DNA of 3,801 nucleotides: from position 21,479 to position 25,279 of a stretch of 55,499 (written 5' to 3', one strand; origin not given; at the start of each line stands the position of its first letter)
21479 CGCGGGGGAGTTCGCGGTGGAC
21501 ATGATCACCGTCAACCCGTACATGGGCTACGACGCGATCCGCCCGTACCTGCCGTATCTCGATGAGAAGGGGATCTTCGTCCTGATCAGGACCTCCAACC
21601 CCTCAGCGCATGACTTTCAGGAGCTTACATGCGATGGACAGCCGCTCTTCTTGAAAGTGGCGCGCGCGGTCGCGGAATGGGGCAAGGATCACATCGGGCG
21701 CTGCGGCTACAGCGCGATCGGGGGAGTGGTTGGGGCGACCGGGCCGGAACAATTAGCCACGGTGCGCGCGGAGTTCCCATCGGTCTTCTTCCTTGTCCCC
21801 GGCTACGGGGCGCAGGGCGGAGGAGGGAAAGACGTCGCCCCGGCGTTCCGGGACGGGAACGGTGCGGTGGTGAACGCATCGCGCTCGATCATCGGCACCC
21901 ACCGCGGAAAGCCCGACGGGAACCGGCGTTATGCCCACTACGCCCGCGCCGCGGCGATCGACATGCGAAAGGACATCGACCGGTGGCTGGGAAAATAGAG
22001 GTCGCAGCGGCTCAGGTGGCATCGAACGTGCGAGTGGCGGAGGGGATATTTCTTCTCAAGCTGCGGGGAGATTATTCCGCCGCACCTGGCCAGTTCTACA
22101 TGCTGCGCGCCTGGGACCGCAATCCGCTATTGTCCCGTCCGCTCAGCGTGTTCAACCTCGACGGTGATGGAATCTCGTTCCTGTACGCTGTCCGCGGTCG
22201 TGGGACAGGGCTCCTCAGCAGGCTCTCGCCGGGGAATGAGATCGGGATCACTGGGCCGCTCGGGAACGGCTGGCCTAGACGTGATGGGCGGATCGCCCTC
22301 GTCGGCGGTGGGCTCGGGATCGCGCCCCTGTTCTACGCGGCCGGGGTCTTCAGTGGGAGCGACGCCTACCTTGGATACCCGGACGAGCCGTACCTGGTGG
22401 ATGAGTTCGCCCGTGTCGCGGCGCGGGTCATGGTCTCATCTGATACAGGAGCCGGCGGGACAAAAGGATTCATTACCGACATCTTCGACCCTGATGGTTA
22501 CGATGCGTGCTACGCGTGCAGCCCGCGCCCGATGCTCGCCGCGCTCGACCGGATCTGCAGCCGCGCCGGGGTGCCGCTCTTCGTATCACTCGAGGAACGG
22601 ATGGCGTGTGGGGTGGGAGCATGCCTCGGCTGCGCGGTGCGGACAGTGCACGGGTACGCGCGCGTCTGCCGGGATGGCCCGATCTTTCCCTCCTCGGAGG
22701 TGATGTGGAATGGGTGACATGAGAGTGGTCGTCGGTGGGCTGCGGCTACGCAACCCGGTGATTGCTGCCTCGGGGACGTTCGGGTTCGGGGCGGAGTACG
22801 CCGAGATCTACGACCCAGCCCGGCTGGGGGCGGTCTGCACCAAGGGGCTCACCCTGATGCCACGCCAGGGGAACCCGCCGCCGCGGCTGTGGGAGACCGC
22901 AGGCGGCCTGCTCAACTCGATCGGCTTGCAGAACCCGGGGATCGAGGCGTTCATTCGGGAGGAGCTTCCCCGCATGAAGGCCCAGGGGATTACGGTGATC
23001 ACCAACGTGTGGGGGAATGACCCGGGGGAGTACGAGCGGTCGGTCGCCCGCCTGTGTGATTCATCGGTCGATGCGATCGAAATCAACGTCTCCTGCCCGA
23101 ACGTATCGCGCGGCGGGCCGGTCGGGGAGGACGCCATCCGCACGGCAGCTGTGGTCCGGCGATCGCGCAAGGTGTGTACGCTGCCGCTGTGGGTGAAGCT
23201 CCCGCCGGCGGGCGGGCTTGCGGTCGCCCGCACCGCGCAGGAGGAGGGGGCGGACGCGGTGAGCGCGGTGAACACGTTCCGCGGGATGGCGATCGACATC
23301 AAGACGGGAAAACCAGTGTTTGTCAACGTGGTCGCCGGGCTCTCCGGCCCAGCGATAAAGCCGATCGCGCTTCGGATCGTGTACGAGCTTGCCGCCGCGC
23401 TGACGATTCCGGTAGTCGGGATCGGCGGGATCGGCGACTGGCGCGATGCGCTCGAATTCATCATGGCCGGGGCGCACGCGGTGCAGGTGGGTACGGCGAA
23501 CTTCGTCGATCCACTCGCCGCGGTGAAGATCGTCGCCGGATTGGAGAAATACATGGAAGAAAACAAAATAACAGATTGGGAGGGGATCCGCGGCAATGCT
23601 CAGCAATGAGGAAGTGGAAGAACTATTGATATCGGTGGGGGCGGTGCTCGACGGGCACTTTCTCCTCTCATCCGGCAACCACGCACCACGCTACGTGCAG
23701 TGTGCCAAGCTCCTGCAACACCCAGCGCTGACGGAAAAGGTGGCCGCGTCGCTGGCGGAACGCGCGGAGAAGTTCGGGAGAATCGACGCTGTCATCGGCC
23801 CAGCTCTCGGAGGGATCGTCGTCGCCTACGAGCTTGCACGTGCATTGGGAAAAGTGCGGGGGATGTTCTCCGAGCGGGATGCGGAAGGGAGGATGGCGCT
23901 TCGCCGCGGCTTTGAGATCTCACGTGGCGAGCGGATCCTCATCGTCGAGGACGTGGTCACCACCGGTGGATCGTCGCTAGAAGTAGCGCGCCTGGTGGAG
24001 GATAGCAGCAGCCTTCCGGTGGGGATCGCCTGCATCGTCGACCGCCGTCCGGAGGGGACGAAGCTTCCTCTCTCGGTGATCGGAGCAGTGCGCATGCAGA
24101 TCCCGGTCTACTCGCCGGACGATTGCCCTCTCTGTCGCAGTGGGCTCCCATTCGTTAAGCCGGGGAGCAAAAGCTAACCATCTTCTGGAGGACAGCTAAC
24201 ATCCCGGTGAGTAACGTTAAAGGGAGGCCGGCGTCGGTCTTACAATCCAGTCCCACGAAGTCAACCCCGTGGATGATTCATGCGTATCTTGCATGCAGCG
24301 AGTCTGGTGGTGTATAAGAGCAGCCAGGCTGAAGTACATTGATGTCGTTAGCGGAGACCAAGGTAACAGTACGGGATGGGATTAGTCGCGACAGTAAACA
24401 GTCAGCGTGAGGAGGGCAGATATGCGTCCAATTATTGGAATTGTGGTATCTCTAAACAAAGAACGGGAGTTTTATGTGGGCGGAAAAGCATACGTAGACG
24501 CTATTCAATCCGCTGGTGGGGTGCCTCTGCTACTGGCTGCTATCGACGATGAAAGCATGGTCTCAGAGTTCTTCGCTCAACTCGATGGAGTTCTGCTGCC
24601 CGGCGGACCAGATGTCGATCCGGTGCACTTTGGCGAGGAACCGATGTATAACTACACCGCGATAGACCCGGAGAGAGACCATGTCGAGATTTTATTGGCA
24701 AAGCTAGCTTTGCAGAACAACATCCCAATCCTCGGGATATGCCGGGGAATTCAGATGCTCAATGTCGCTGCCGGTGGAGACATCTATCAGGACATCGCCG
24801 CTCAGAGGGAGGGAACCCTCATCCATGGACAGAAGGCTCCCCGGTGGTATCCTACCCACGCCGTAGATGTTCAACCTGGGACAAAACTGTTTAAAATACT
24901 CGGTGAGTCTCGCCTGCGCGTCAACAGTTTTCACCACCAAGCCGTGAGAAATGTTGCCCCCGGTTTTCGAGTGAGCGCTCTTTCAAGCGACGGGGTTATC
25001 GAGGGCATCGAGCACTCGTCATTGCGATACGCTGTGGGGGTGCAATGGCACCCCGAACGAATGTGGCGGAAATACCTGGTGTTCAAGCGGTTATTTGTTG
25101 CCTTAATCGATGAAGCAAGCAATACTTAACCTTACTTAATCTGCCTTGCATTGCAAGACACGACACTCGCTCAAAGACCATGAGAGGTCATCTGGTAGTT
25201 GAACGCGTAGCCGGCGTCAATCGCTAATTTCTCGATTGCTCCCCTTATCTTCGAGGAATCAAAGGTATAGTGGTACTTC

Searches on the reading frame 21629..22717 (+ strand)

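Call 45: search_protein_families(library=pfam, proteins=[window:21629-22717:+], max_evalue=0.00001)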
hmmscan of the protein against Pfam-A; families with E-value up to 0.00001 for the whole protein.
window:21629-22717:+ (362 aa): 1 family
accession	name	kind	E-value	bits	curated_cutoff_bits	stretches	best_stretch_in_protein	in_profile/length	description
PF10418.14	DHODB_Fe-S_bind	-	6.7e-15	55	23.9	1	322-358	1-40/41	Iron-sulfur cluster binding domain of dihydroorotate dehydrogenase B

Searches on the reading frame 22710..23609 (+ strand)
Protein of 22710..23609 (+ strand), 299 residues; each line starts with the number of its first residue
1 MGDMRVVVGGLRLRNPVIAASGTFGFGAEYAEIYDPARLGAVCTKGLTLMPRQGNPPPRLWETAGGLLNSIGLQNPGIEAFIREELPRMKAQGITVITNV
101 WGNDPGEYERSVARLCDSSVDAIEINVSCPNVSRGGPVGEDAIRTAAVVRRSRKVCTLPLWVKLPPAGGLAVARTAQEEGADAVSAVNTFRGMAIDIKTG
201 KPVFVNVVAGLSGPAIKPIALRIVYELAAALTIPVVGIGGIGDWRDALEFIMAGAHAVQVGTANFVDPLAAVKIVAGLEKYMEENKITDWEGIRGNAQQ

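Call 45: search_protein_families(library=pfam, proteins=[window:22710-23609:+], max_evalue=0.00001)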
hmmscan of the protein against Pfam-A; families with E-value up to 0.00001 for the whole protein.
window:22710-23609:+ (299 aa): 2 families
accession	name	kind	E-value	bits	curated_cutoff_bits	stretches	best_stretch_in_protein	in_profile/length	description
PF01180.27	DHO_dh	-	7.3e-67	226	27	1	7-282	5-291/291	Dihydroorotate dehydrogenase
PF01207.24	Dus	-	6.6e-06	25.9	20.4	0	218-273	170-226/311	Dihydrouridine synthase (Dus)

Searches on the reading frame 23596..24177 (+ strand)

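Call 45: search_protein_families(library=pfam, proteins=[window:23596-24177:+], max_evalue=0.00001)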
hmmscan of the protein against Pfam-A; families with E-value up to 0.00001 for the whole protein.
window:23596-24177:+ (193 aa): 1 family
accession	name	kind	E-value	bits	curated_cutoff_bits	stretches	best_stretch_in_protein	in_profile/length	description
PF00156.33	Pribosyltran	-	1.8e-16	60.3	26.3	1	38-157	4-132/158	Phosphoribosyl transferase domain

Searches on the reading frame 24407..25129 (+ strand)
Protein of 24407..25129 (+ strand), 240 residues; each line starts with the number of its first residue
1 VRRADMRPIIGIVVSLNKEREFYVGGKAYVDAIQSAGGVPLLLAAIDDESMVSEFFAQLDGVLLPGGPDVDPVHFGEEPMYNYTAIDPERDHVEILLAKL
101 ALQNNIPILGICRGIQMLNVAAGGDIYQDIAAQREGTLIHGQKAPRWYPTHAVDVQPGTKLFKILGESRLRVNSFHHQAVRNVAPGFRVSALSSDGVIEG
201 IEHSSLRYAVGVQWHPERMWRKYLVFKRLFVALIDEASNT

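Call 46: search_protein_families(library=pfam, proteins=[window:24407-25129:+], max_evalue=0.00001)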
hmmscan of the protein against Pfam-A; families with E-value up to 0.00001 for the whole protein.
window:24407-25129:+ (240 aa): 2 families
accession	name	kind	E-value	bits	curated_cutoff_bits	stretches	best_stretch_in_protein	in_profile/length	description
PF07722.19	Peptidase_C26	-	1.1e-66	225.1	20.5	1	8-217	1-219/219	Peptidase C26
PF00117.34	GATase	-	5.5e-19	69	22.8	1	56-219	40-174/190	Glutamine amidotransferase class-I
